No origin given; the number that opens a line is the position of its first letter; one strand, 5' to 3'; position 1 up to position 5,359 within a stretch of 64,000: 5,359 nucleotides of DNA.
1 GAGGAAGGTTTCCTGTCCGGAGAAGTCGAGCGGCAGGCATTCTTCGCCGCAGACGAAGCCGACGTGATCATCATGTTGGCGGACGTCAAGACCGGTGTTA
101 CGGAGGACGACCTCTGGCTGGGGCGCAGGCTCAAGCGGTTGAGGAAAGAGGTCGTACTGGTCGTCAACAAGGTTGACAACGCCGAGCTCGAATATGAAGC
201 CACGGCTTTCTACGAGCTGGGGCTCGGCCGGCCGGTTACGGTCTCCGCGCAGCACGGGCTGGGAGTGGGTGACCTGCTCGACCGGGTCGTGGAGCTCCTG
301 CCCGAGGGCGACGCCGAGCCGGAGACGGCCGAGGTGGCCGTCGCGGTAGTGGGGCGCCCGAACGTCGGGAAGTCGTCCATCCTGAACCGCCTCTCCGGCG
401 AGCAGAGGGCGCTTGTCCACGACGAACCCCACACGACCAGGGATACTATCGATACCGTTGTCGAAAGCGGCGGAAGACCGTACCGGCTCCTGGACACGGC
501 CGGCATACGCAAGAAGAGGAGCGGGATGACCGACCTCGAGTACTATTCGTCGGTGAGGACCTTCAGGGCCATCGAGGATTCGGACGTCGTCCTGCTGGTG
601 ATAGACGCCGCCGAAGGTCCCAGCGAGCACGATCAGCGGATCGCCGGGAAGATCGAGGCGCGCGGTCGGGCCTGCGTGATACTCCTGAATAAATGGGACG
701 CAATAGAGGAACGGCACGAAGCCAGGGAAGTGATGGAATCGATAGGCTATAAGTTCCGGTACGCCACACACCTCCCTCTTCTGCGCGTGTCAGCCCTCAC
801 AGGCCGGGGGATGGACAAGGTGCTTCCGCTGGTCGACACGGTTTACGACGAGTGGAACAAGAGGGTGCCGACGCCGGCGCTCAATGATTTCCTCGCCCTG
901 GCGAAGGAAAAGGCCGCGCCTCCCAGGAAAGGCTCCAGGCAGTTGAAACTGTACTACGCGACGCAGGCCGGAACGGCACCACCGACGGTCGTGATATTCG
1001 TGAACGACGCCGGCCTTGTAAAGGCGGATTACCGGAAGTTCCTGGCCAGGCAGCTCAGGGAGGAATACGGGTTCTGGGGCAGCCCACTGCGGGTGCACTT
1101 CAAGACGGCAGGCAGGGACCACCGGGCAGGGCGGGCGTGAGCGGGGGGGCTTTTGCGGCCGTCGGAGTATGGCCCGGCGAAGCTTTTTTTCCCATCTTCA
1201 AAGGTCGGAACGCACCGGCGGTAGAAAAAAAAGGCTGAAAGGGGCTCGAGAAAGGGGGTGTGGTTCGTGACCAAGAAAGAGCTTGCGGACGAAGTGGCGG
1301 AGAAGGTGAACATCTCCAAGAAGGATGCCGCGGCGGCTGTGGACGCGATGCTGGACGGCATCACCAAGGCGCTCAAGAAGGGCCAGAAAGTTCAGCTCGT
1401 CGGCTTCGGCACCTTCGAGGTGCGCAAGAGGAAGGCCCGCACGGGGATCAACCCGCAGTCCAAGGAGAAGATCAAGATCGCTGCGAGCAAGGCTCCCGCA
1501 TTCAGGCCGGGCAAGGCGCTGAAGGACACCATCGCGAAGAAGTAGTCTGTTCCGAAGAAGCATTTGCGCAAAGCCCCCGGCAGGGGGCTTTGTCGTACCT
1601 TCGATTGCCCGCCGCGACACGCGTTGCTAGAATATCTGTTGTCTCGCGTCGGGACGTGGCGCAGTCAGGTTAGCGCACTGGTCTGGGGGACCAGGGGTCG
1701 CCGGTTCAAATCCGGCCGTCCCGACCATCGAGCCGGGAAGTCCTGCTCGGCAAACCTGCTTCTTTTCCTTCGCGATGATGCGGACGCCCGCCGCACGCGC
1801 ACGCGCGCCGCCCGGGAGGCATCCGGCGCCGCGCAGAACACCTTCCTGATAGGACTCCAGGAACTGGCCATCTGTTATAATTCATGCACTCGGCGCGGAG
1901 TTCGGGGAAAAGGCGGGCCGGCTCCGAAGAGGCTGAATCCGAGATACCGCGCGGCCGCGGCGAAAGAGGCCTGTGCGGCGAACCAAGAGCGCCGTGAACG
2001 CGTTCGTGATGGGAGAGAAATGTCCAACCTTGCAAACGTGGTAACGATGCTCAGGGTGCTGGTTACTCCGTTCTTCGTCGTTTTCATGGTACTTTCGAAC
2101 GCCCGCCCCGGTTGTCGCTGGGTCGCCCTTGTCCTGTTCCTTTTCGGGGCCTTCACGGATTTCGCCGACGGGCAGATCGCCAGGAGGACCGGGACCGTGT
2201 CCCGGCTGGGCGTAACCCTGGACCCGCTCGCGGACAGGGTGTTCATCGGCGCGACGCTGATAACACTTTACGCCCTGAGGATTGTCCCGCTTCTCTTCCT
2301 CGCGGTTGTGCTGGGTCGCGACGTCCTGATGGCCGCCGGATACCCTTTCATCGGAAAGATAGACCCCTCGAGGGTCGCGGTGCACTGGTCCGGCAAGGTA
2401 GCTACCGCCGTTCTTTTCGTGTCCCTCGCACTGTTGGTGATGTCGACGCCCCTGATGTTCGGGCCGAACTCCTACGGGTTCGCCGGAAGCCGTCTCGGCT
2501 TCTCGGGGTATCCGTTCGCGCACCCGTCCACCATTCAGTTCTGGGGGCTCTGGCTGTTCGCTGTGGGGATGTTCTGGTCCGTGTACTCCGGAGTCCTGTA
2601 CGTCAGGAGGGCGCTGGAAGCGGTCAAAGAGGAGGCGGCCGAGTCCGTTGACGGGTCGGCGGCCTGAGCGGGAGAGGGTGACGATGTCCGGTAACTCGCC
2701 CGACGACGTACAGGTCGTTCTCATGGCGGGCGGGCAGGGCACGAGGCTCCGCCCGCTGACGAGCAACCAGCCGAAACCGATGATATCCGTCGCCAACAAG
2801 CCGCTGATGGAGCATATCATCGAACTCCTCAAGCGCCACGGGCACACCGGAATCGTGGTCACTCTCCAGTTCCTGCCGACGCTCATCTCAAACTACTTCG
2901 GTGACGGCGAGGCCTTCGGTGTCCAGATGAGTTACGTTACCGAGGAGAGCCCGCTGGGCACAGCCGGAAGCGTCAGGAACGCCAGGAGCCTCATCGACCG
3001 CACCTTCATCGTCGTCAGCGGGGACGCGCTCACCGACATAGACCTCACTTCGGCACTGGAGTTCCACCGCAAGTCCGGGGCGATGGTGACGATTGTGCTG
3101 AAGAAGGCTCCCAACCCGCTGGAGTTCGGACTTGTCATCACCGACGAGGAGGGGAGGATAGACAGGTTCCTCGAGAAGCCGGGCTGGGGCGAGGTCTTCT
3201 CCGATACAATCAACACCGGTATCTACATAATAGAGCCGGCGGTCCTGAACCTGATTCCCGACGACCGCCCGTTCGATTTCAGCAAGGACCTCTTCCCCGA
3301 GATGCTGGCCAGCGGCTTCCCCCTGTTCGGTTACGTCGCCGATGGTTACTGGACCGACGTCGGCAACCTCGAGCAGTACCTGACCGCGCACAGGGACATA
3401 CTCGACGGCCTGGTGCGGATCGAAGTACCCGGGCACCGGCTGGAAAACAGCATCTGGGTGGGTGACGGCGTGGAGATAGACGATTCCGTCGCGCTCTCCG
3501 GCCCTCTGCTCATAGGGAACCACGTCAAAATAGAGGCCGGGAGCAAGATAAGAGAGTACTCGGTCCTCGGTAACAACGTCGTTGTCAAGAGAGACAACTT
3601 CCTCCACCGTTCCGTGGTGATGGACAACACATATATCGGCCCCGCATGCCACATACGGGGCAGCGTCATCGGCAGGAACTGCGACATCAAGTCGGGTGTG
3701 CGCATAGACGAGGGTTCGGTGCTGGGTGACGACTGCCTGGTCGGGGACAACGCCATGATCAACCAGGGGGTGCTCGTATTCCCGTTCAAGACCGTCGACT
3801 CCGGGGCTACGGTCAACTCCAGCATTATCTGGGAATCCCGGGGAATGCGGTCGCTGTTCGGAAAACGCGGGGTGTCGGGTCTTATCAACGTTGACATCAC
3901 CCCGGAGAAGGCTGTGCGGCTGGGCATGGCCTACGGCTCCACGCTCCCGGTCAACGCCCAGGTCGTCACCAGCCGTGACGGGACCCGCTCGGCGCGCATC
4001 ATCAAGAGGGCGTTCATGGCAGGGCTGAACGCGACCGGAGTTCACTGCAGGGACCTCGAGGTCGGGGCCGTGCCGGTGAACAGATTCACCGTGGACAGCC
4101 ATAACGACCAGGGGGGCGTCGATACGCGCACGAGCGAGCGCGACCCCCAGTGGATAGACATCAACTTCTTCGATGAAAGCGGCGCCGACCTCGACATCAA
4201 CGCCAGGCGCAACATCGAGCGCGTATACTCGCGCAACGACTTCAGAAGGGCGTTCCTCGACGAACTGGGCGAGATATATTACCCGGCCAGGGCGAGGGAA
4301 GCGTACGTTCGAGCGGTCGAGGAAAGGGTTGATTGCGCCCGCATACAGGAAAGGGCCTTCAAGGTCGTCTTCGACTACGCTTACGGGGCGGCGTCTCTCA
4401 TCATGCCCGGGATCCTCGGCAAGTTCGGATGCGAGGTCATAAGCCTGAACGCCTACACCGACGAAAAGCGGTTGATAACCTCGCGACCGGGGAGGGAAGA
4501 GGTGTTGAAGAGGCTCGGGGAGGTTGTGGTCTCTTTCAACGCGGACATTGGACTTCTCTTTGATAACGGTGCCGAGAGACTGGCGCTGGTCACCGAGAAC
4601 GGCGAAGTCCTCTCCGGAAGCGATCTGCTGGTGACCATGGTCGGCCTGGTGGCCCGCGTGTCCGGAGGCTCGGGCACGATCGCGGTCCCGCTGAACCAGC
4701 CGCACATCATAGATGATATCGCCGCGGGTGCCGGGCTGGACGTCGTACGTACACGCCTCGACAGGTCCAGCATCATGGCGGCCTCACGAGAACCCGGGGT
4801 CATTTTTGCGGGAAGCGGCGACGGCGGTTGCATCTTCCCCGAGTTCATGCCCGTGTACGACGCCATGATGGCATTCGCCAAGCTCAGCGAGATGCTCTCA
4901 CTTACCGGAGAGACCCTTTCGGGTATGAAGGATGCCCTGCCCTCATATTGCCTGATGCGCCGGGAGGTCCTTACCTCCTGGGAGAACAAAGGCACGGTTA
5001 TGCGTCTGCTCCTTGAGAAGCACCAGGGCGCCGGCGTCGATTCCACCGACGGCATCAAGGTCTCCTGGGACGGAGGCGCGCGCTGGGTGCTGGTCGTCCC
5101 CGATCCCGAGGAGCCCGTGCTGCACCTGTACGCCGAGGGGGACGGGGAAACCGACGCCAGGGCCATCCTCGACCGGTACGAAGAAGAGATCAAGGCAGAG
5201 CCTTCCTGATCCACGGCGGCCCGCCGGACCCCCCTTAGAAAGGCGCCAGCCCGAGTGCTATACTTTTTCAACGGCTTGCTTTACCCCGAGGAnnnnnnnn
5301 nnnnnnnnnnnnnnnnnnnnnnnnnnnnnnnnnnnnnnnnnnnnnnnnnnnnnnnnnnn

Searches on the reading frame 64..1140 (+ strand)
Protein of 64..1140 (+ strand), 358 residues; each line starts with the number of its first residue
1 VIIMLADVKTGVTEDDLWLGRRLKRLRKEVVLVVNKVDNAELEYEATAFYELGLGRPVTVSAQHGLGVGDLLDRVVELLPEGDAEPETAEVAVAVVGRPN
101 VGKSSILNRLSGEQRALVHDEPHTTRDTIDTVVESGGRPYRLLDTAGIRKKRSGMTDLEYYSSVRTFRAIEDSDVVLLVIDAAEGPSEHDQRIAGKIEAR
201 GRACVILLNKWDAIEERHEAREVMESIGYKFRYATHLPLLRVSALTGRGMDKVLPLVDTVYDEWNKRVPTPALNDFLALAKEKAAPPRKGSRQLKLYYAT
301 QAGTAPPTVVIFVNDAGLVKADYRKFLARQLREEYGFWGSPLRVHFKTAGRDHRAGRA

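Call 10: search_protein_families(library=pfam, proteins=[window:64-1140:+], max_evalue=0.01)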
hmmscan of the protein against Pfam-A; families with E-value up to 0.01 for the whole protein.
window:64-1140:+ (358 aa): 11 families
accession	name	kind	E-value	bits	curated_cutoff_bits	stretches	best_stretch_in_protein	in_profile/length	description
PF01926.29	MMR_HSR1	-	4.3e-28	98.1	21.9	1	93-210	2-113/113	50S ribosome-binding GTPase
PF14714.11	KH_dom-like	-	6.6e-27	94.1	27.3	1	267-347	1-81/81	KH-domain-like of EngA bacterial GTPase enzymes, C-terminal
PF00009.33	GTP_EFTU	-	1.1e-16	61.4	26.5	1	166-260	86-185/188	Elongation factor Tu GTP binding domain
PF02421.24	FeoB_N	-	1.2e-12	48.1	27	1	92-253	2-152/156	Ferrous iron transport protein B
PF00350.29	Dynamin_N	-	4e-07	30.6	27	1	93-127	1-34/168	Dynamin family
PF03193.22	RsgA_GTPase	-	1.2e-06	28.9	30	0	89-120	105-136/174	RsgA GTPase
PF16897.10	MMR_HSR1_Xtn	-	0.0001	22.7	35.2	0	12-77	40-102/106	C-terminal region of MMR_HSR1 domain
PF00071.28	Ras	-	0.00056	20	21.6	1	93-254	2-153/162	Ras family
PF02492.25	cobW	-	0.0014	18.7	20.7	0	166-226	108-167/180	CobW/HypB/UreG, nucleotide-binding domain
PF10662.15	PduV-EutP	-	0.0066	16.7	21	0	159-254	52-138/143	Ethanolamine utilisation - propanediol utilisation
PF08477.19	Roc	-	0.007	17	27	0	93-153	2-71/119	Ras of Complex, Roc, domain of DAPkinase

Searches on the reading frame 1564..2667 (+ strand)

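Call 10: search_protein_families(library=pfam, proteins=[window:1564-2667:+], max_evalue=0.01)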
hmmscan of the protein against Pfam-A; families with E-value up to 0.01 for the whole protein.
window:1564-2667:+ (367 aa): 1 family
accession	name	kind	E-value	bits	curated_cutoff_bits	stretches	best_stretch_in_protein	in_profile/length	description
PF01066.26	CDP-OH_P_transf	-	4.7e-32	111.9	22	1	155-299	2-138/152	CDP-alcohol phosphatidyltransferase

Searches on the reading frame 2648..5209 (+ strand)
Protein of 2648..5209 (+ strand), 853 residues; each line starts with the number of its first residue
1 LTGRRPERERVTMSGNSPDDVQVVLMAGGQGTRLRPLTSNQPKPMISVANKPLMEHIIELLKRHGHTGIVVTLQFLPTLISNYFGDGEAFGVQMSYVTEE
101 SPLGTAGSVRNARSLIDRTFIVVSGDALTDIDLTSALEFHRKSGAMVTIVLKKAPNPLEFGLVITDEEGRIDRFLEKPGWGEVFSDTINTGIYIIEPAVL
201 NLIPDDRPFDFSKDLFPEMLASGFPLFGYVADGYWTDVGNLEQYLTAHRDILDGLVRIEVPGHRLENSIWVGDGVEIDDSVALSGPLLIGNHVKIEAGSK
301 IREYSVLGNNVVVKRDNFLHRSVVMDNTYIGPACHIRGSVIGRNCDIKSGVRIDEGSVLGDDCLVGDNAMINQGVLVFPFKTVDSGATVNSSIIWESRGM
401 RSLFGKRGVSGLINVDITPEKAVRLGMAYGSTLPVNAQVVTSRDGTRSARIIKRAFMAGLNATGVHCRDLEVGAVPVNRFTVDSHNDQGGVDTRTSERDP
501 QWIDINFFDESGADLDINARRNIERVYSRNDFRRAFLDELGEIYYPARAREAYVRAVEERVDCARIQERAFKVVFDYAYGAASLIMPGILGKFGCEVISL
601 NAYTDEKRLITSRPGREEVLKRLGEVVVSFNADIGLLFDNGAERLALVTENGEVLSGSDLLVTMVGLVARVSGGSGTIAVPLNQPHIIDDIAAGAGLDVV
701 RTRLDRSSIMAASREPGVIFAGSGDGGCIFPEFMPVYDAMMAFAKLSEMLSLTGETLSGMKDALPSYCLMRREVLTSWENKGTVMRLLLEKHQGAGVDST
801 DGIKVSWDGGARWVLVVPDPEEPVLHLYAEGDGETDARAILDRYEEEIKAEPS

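Call 10: search_protein_families(library=pfam, proteins=[window:2648-5209:+], max_evalue=0.01)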
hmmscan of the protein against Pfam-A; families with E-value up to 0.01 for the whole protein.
window:2648-5209:+ (853 aa): 11 families
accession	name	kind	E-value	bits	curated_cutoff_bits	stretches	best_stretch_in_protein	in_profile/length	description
PF00483.29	NTP_transferase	-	8.6e-53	179.8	21.2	1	23-253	2-244/245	Nucleotidyl transferase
PF02879.22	PGM_PMM_II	-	4.9e-20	72.4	29.3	1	551-652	1-103/103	Phosphoglucomutase/phosphomannomutase, alpha/beta/alpha domain II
PF25084.1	LbH_EIF2B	-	1.1e-18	67.6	54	1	268-370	3-104/105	EIF2B subunit epsilon LbH domain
PF02878.22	PGM_PMM_I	-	3.2e-16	59.7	22.5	1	402-533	2-137/138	Phosphoglucomutase/phosphomannomutase, alpha/beta/alpha domain I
PF00132.30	Hexapep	-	6.5e-14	51.4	27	3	322-353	2-34/36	Bacterial transferase hexapeptide (six repeats)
PF24894.1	Hexapep_GlmU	-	2.7e-10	40.7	23.3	1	297-353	28-83/104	GlmU-like, C-terminal hexapeptide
PF25087.1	GMPPB_C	-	6.3e-07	29.5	39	1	285-385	3-102/110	GMPPB C-terminal domain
PF12804.13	NTP_transf_3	-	1.1e-06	29.3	27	1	23-140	1-110/160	MobA-like NTP transferase domain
PF02880.22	PGM_PMM_III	-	1.3e-06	29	20.7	1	676-763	22-110/115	Phosphoglucomutase/phosphomannomutase, alpha/beta/alpha domain III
PF25247.1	LbH_GLGC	-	3e-06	27.7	27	1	264-379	12-125/135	GLGC left-handed parallel beta-helix domain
PF14602.12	Hexapep_2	-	0.0044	17.1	27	0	359-375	4-18/34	Hexapeptide repeat of succinyl-transferase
